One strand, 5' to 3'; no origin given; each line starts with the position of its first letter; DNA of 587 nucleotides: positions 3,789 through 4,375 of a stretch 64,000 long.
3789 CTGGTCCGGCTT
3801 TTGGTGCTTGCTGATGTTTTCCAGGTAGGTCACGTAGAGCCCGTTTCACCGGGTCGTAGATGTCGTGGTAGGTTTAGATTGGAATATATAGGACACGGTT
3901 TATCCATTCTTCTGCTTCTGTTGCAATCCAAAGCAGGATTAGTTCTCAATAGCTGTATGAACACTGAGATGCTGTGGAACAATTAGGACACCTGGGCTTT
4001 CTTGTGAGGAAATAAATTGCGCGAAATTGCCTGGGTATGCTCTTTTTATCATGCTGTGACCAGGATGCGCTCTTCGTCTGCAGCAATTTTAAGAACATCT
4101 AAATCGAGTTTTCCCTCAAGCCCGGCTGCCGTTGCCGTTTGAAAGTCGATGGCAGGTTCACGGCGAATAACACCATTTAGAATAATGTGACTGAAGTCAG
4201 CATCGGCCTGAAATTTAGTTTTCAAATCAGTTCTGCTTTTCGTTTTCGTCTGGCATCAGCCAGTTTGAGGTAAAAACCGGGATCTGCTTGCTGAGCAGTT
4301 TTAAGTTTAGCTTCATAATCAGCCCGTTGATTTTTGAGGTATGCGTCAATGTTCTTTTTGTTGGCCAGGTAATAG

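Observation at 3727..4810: DUF433-DUF5615 pair inserted at the 3' end of a gene, followed by a decayed second copy of that gene's 3' end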

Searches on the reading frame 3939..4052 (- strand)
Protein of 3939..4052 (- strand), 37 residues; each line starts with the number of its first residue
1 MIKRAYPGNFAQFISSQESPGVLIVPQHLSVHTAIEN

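Call 10: search_protein_families(library=pfam, max_evalue=0.01, proteins=[window:3939-4052:-])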
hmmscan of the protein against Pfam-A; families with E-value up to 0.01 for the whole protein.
window:3939-4052:- (37 aa): 0 families

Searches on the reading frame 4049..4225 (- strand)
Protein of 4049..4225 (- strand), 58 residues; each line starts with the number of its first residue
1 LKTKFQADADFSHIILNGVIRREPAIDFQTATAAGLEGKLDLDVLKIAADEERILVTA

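Call 9: search_protein_families(library=ncbifam, max_evalue=0.01, proteins=[window:4049-4225:-])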
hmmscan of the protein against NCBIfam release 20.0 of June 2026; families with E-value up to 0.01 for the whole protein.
window:4049-4225:- (58 aa): 0 families

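Call 10: search_protein_families(library=pfam, max_evalue=0.01, proteins=[window:4049-4225:-])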
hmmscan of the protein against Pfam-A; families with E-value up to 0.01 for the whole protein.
window:4049-4225:- (58 aa): 1 family
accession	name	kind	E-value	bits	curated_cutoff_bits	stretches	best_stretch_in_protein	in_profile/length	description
PF18480.7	DUF5615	-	6.8e-05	23.1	23.8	1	4-58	2-54/110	Domain of unknown function (DUF5615)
